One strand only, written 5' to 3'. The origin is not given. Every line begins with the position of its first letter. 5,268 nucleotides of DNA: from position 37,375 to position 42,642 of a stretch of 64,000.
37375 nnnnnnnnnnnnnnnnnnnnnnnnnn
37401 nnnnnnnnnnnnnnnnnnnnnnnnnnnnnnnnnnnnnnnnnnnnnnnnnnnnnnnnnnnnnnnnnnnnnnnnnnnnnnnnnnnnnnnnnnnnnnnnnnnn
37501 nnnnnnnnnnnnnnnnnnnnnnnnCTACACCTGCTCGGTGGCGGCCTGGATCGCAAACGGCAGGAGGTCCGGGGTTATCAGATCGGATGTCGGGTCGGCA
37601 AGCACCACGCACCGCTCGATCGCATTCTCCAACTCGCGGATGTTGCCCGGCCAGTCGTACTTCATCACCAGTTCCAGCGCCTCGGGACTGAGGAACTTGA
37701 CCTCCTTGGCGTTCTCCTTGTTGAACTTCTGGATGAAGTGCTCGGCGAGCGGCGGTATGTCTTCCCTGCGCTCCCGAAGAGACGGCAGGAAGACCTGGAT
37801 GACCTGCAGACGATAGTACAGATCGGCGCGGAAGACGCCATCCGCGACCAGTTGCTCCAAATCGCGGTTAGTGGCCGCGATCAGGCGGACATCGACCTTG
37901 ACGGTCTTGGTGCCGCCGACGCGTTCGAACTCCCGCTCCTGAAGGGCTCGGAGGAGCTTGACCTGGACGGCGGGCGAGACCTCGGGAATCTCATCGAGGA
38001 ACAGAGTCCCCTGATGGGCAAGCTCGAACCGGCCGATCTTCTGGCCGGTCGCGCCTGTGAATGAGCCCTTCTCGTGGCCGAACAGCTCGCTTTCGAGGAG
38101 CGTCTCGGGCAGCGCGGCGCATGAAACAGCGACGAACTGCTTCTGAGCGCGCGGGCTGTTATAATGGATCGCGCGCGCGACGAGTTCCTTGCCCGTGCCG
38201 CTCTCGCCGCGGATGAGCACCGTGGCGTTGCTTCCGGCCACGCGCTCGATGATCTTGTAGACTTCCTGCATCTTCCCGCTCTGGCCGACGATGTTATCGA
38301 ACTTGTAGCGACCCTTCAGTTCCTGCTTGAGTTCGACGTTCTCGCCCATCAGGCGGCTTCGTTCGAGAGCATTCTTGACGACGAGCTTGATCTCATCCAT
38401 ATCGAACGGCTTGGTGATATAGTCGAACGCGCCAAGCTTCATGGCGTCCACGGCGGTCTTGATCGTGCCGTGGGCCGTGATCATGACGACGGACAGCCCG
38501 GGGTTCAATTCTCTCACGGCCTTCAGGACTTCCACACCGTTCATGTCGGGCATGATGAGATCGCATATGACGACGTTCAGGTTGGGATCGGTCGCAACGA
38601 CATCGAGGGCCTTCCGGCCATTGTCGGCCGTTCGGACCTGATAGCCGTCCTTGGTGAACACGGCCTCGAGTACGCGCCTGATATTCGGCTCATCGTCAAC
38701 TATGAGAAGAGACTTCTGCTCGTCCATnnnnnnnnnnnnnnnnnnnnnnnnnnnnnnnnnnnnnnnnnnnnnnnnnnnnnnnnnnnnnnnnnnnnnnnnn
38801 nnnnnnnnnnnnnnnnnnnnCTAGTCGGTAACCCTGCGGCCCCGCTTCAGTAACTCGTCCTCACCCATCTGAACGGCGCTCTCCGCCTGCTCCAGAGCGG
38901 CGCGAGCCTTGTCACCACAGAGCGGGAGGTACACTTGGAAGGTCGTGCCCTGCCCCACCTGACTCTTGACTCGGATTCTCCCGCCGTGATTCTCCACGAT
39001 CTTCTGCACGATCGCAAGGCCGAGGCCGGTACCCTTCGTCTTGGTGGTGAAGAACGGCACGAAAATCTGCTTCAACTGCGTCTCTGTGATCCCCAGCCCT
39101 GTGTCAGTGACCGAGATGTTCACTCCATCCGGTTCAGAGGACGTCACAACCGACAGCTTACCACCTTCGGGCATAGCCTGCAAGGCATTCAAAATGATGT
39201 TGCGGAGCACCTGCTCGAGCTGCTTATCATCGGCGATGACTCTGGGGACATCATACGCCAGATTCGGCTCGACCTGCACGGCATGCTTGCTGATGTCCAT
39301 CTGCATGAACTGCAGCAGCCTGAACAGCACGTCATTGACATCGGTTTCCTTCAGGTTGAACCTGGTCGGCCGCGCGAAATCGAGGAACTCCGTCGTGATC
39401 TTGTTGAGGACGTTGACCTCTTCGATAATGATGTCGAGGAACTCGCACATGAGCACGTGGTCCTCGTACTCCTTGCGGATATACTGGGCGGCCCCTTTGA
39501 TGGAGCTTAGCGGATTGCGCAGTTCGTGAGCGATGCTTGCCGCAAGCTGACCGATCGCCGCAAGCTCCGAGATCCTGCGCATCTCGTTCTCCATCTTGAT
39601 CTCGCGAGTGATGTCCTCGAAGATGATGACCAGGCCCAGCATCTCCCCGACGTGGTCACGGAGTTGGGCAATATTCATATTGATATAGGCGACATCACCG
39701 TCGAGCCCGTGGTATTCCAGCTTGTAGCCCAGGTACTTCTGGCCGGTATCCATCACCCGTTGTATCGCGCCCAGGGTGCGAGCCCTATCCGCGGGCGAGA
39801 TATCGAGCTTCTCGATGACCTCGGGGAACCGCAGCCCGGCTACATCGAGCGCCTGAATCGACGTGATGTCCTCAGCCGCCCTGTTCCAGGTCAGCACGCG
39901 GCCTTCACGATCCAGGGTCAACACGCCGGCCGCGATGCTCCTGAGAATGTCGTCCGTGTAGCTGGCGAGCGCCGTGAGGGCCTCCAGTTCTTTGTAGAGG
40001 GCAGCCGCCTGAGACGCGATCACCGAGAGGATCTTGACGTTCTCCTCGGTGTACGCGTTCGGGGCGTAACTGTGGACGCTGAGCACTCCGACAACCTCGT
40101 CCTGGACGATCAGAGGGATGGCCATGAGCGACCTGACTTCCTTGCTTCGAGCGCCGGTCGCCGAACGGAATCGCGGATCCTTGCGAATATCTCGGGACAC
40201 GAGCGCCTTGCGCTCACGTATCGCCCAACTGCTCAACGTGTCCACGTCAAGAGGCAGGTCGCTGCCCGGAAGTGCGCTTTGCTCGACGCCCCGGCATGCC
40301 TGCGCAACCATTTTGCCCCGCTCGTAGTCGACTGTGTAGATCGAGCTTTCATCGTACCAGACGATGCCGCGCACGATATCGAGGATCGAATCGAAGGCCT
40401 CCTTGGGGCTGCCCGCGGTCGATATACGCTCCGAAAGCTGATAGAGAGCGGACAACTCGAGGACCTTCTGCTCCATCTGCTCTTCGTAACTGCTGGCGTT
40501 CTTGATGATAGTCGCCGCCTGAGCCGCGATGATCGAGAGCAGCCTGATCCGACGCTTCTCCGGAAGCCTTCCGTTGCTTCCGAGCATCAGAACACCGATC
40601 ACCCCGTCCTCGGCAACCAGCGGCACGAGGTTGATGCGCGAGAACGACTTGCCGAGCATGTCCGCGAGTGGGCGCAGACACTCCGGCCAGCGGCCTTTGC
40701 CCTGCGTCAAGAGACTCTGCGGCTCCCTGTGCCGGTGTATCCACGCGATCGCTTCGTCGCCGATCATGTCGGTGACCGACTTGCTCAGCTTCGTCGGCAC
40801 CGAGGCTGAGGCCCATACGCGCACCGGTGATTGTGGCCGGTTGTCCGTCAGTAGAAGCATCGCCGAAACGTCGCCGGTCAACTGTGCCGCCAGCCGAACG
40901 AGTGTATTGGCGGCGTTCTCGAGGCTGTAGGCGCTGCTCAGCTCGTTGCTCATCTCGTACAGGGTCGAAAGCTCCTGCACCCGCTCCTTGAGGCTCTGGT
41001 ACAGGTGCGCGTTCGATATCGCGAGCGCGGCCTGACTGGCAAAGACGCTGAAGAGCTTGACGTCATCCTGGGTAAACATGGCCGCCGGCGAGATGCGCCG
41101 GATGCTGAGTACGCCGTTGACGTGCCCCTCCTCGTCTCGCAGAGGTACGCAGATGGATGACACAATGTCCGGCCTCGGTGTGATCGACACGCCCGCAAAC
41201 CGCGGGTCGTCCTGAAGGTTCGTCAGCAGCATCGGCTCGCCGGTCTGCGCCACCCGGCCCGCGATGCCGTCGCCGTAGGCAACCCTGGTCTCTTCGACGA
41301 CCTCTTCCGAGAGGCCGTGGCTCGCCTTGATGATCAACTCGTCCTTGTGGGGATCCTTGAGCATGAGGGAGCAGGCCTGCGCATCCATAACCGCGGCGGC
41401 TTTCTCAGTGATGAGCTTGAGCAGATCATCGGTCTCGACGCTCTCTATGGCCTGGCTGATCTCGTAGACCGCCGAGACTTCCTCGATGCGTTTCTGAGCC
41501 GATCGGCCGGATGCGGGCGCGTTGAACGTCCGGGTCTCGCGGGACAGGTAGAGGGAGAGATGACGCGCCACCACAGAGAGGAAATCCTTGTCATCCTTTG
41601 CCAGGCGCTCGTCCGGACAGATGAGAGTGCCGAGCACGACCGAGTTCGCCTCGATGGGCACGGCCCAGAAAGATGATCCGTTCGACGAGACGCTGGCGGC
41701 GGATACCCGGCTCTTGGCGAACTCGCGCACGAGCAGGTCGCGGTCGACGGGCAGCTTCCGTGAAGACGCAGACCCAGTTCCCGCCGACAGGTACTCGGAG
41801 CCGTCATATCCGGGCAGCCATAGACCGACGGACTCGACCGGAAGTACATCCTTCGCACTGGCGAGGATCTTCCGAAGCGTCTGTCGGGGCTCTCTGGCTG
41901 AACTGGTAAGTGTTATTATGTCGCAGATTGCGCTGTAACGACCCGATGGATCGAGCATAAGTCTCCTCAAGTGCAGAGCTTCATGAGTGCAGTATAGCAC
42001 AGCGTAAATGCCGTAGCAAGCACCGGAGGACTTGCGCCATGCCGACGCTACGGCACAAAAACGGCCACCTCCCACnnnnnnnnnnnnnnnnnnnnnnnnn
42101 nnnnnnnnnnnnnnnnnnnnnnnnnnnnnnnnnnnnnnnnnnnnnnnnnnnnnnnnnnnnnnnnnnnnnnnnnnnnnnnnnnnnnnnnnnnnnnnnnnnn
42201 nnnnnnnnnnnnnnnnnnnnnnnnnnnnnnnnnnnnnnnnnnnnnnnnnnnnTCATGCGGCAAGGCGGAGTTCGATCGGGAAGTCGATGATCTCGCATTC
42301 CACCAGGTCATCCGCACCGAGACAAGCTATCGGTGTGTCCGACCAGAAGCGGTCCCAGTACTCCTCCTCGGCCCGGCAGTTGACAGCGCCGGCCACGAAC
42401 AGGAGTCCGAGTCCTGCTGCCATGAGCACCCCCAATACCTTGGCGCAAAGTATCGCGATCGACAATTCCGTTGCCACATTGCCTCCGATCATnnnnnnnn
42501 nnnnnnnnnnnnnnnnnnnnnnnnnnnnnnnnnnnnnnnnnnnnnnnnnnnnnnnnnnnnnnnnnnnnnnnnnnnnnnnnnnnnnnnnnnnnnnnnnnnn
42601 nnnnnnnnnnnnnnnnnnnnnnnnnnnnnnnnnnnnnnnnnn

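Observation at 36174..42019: Sigma54 signalling cassette: GAF-rich kinase, NtrC-type activator without a DNA-binding domain, sigma54 promoter, REC-PilZ output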

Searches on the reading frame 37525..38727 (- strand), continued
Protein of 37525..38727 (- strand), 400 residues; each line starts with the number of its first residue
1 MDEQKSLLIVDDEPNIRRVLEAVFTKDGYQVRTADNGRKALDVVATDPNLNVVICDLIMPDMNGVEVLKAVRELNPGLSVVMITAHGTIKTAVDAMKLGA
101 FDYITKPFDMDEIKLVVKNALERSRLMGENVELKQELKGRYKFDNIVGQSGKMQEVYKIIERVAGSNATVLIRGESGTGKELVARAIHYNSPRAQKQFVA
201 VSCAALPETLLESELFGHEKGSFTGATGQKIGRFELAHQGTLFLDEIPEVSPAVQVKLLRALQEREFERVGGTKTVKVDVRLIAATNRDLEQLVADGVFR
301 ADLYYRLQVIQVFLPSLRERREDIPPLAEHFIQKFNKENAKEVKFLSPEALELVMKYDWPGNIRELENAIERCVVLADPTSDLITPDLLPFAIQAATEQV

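Call 33: search_solved_structures(query=window:37525-38727:-, max_evalue=1e-20, show_alignments=1)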
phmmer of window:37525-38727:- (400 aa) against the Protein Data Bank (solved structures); distinct sequences matched with E-value up to 1e-20: 46.
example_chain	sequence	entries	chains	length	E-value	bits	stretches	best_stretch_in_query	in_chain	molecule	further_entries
4l4u_A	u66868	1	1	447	1.3e-111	376.8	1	6-378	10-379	Transcriptional regulator (NtrC family)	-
1ny5_A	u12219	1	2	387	6.7e-111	374.5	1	7-378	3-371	transcriptional regulator (NtrC family)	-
3dzd_A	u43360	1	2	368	1.1e-96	327.7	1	5-378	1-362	Transcriptional regulator (NtrC family)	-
5ep0_A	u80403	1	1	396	2.5e-92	313.4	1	2-390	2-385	Putative repressor protein luxO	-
9qq6_C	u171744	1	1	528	2.2e-91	310.3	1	114-385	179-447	Nif-specific regulatory protein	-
1ojl_A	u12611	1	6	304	5.9e-89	302.3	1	145-396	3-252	TRANSCRIPTIONAL REGULATORY PROTEIN ZRAR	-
5m7n_A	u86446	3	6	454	4.9e-88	299.3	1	6-393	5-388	Nitrogen assimilation regulatory protein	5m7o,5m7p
6iy8_A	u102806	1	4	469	5.3e-83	282.7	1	139-390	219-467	Positive regulator CapR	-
26jl_A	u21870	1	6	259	1.2e-77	265.1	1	145-380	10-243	Flagellar regulatory protein A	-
6jdi_A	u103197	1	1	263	2.9e-76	260.5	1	143-376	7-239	Nitrogen assimilation regulatory protein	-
8pb9_D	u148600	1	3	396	5.3e-76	259.7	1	118-376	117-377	Transcriptional regulator FleQ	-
8p53_C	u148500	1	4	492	1e-75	258.7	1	119-376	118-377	Transcriptional regulator FleQ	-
5exp_A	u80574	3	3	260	1.3e-75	258.4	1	143-376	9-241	Transcriptional regulator FleQ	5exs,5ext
7ejw_C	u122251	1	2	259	1.4e-75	258.3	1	143-376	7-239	Transcriptional regulator FleQ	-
6j7e_A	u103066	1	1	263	1.4e-75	258.2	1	143-376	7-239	Nitrogen assimilation regulatory protein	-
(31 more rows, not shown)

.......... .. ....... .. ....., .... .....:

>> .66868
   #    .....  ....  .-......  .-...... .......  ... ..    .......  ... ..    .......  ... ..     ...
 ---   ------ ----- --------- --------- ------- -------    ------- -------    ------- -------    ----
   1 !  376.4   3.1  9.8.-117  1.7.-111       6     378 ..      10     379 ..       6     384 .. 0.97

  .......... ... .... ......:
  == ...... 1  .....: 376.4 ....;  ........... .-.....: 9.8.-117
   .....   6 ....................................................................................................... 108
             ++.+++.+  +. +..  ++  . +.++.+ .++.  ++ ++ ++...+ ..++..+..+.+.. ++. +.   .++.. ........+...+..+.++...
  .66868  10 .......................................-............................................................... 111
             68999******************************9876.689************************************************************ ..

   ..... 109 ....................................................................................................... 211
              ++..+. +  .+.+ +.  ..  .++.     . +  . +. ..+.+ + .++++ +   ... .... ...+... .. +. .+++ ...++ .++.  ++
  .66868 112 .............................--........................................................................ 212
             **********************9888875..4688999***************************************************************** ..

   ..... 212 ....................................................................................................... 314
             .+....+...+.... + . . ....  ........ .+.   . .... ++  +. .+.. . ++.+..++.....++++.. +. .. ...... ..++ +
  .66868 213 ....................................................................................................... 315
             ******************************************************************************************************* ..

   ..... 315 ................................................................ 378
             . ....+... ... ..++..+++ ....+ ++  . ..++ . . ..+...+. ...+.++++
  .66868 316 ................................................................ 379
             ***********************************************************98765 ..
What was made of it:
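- Closest known: Aquifex aeolicus NtrC1. Same: The closest solved structure over REC + linker + AAA+ (E about 1e-111, call 33).
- The closest solved structure is Aquifex NtrC1 REC + AAA+, E 7e-111 (call 33).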

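Call 45: find_encoding_contigs(protein=P0001, flank=1000, max_places=2)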
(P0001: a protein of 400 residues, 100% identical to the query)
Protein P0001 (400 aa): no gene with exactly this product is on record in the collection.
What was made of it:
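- Tried and rejected: Look-up of the window's own activator (call 45).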

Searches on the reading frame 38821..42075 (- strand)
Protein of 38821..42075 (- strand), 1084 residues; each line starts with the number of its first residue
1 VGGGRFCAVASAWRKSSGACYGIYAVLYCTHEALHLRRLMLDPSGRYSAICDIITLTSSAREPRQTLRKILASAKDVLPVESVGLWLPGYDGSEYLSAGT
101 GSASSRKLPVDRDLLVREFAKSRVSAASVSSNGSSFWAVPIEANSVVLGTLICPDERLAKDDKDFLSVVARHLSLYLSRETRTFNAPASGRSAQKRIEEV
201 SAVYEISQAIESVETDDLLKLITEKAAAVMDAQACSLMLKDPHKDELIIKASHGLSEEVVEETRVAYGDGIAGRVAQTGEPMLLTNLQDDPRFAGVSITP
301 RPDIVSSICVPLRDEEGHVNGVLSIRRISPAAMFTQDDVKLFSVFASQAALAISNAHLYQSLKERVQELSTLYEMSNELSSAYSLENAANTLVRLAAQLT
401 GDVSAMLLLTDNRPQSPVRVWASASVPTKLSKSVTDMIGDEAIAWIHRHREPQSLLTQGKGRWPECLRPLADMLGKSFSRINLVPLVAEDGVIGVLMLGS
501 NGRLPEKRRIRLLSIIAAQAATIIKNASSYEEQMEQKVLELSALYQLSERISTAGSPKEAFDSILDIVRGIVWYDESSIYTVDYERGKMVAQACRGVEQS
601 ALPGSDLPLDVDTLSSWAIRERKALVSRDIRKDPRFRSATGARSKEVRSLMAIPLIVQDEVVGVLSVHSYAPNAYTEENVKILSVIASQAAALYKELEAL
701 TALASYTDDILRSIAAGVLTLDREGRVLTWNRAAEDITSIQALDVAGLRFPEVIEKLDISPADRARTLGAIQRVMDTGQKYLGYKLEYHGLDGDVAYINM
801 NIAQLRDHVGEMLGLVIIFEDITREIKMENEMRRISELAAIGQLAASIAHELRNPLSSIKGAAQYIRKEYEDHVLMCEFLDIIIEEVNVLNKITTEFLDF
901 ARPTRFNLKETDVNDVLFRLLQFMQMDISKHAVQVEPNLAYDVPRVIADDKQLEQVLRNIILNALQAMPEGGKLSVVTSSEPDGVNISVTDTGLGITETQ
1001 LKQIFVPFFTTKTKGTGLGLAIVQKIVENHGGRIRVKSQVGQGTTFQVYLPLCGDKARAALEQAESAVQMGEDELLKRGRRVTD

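Call 3: search_protein_families(library=pfam, proteins=[window:38821-42075:-], max_evalue=0.01)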
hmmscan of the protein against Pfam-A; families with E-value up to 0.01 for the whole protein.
window:38821-42075:- (1084 aa): 12 families
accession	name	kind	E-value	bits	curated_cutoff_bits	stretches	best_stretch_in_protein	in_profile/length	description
PF01590.32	GAF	-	1.3e-56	191.2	22.4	4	215-353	2-133/133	GAF domain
PF13185.12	GAF_2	-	2.3e-51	174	28.6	3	215-353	4-135/136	GAF domain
PF13492.12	GAF_3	-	4.8e-37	127.7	27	3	216-355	3-129/129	GAF domain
PF02518.31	HATPase_c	-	1.9e-29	102.7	26.4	1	949-1052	2-109/111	Histidine kinase-, DNA gyrase B-, and HSP90-like ATPase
PF00512.31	HisKA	-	6.3e-15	55.4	26.9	1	842-903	3-63/66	His Kinase A (phospho-acceptor) domain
PF08448.16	PAS_4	-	3.8e-14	53.3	23.1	1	712-825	2-108/110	PAS fold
PF00989.32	PAS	-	4.5e-11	43.2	22.6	1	710-822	6-113/113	PAS fold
PF13426.13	PAS_9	-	5.3e-07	30.3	27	1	717-823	3-102/103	PAS domain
PF12860.13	PAS_7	-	0.00033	21.2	27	1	711-829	1-114/115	PAS fold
PF13188.13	PAS_8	-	0.0014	18.9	21.8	1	710-755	6-48/65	PAS domain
PF11849.14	DUF3369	-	0.0039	17.9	27.2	0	333-361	139-167/168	Domain of unknown function (DUF3369)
PF13581.12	HATPase_c_2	-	0.0076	16.7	27.4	0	959-1035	42-113/127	Histidine kinase-like ATPase domain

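Call 4: search_protein_families(library=ncbifam, proteins=[window:38821-42075:-], max_evalue=0.01)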
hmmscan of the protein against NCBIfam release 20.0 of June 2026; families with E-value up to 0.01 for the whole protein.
window:38821-42075:- (1084 aa): 100 families (the best 25 are shown)
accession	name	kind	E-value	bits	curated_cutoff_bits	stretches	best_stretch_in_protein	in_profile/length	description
NF008468.0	PRK11360.1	equivalog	2.9e-103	346.3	646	1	698-1053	261-609/616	two-component system sensor histidine kinase AtoS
NF007688.0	PRK10364.1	equivalog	4.5e-74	249.9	479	1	827-1055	226-454/460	two-component system sensor histidine kinase ZraS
NF046044.1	PnpS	equivalog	3.5e-56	190.9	400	1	677-1051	27-390/390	two-component system histidine kinase PnpS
NF053867.1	SprKinKinDBac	equivalog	1.2e-48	165.8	775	1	822-1052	267-497/500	sporulation kinase KinD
NF010411.0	PRK13837.1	equivalog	3.3e-48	164.3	647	1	827-1074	436-698/828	two-component system VirA-like sensor kinase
NF052574.1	HisKinEspCMyxo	equivalog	9.5e-48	162.9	1200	1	711-1081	290-667/785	serine histidine kinase EspC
NF033092.0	HK_WalK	equivalog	1e-45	156.5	725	1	708-1052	261-594/594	cell wall metabolism sensor histidine kinase WalK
NF052573.1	HisKinEspAMyxo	equivalog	4e-39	134.3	1400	1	710-1057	259-616/755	serine histidine kinase EspA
TIGR02966.1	phoR_proteo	equivalog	4.1e-38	131.2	334.2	1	706-1049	7-332/333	phosphate regulon sensor histidine kinase PhoR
NF046020.1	HisKinCckABruc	equivalog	5.9e-38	130.3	1000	1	720-1069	361-724/868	cell cycle histidine kinase CckA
NF038348.1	T2SS_HK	subfamily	1.1e-36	126.4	450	1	880-1052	401-573/574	histidine kinase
NF008293.1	PRK11073.1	equivalog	1.2e-34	120.2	240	1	706-1052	8-347/349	nitrogen regulation protein NR(II)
NF006800.0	PRK09303.1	equivalog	1.5e-34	119.6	342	1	826-1054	137-379/383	histidine kinase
NF010076.0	PRK13557.1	subfamily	1.1e-33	116.5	631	1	793-1074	115-416/540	histidine kinase famiy protein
NF047497.1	HK_LIC_12097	equivalog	8.5e-33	113.6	500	1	812-1052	121-366/367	LIC_12097 family sensor histidine kinase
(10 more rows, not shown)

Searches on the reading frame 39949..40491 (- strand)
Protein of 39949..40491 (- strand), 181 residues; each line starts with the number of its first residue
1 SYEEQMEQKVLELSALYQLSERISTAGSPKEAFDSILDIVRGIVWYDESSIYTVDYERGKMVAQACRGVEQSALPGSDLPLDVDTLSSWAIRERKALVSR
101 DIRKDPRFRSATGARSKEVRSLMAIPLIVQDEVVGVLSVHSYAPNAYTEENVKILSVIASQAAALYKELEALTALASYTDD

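Call 70: search_protein_families(library=pfam, proteins=[window:39949-40491:-], max_evalue=0.01)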
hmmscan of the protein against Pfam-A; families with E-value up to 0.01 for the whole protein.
seq(181 aa): 3 families
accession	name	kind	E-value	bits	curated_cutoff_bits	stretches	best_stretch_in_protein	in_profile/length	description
PF01590.32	GAF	-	1.4e-17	64.9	22.4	1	29-164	2-131/133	GAF domain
PF13185.12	GAF_2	-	3.2e-17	63.5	28.6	1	28-164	3-133/136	GAF domain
PF13492.12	GAF_3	-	1.8e-10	41.7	27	1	28-163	1-124/129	GAF domain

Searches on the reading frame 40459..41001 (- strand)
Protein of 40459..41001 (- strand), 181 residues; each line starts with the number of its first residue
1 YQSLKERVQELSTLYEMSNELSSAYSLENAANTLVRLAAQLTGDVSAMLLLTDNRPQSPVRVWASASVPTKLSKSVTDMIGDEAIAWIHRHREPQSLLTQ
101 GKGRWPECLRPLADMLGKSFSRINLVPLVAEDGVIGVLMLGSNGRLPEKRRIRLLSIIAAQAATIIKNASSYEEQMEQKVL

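Call 70: search_protein_families(library=pfam, proteins=[window:40459-41001:-], max_evalue=0.01)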
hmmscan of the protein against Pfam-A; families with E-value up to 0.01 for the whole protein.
seq(181 aa): 3 families
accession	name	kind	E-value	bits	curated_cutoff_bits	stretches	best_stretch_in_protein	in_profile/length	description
PF13492.12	GAF_3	-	2.3e-09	38.2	27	1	27-168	2-129/129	GAF domain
PF13185.12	GAF_2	-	7.7e-08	33.1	28.6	1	26-166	3-135/136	GAF domain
PF01590.32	GAF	-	4.5e-07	30.9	22.4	1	27-166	2-133/133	GAF domain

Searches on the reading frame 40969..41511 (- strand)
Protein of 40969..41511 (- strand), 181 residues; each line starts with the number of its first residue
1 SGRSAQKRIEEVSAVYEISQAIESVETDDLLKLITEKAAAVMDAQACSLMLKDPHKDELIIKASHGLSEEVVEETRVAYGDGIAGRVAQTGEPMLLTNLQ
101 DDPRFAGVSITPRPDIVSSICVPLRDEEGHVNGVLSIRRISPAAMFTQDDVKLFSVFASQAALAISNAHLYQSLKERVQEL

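Call 70: search_protein_families(library=pfam, proteins=[window:40969-41511:-], max_evalue=0.01)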
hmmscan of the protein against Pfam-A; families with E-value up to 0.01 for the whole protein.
seq(181 aa): 3 families
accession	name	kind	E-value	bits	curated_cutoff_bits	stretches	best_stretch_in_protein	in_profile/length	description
PF13185.12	GAF_2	-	2.9e-23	83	28.6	1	27-165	4-135/136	GAF domain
PF01590.32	GAF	-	8.7e-23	81.7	22.4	1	27-165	2-133/133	GAF domain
PF13492.12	GAF_3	-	9.5e-15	55.6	27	1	28-167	3-129/129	GAF domain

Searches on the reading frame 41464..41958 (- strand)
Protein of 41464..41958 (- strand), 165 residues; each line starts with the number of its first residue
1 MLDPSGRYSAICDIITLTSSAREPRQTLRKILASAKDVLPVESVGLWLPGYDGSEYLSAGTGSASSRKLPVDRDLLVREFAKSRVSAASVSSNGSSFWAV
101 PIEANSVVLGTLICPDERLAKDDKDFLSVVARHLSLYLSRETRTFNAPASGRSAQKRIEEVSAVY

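Call 70: search_protein_families(library=pfam, proteins=[window:41464-41958:-], max_evalue=0.01)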
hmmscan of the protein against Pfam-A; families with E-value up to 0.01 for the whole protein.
seq(165 aa): 1 family
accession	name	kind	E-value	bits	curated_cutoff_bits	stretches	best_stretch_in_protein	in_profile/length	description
PF01590.32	GAF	-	1.8e-07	32.2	22.4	1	24-136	2-131/133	GAF domain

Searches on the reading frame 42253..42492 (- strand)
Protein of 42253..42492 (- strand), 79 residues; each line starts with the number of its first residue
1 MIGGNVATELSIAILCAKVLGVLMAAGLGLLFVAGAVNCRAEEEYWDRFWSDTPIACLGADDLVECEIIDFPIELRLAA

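Call 70: search_protein_families(library=pfam, proteins=[window:42253-42492:-], max_evalue=0.01)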
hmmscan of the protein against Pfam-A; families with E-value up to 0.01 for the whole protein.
window:42253-42492:- (79 aa): 0 families
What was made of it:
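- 42253..42492 (-): Small membrane protein gene (about 79 aa; motif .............) directly upstream of the kinase unit. It is an accessory, only partly conserved part. No Pfam match (call 70).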
